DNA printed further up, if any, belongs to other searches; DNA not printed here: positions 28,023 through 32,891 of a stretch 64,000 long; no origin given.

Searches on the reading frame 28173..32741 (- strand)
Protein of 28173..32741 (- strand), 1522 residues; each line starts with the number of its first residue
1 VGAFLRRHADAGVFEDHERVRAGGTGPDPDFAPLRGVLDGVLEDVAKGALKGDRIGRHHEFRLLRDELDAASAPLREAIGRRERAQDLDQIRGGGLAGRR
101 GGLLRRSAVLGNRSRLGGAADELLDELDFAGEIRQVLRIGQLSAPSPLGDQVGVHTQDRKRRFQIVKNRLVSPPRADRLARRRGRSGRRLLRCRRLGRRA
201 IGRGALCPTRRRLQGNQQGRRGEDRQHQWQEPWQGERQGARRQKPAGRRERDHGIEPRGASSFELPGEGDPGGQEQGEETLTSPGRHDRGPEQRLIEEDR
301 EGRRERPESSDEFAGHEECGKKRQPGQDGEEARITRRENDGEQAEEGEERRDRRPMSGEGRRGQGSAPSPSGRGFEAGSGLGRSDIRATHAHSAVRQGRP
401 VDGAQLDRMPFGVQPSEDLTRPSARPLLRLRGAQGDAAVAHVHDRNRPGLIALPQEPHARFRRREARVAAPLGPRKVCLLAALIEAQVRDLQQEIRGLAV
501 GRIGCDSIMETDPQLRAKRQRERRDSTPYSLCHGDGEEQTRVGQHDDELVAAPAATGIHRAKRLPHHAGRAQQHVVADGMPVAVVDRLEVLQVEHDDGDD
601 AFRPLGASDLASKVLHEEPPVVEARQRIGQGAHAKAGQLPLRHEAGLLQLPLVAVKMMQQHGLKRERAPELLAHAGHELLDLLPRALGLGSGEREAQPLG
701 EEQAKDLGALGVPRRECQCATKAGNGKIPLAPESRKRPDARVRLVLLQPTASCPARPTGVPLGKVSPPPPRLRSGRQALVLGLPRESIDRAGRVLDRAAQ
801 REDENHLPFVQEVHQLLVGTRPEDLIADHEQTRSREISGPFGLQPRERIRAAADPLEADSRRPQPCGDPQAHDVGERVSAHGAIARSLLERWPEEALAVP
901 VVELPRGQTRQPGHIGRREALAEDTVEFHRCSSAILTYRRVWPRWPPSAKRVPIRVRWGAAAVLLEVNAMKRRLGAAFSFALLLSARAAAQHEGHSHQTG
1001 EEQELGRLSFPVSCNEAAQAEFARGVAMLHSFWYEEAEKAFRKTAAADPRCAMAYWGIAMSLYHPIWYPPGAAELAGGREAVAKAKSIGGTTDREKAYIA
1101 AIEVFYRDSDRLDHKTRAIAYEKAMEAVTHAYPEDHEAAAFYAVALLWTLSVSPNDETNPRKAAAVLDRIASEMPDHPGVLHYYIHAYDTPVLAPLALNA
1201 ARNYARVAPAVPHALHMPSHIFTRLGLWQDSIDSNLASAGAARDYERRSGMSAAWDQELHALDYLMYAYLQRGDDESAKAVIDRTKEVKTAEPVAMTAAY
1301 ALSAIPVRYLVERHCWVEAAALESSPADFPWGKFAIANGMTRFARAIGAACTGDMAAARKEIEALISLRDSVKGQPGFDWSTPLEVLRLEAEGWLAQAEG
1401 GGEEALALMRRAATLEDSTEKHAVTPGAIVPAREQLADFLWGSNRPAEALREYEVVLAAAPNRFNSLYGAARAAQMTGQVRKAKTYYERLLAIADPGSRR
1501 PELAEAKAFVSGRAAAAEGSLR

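Call 68: search_protein_families(library=pfam, proteins=[window:28173-32741:-], max_evalue=0.001)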
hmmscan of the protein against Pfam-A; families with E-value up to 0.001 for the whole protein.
window:28173-32741:- (1522 aa): 2 families
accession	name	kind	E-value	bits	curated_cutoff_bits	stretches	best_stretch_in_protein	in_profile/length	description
PF14559.12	TPR_19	-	2.6e-05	24.9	25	1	1440-1496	1-57/68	Tetratricopeptide repeat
PF07719.23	TPR_2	-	0.00015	22.1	27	0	1019-1050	2-33/34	Tetratricopeptide repeat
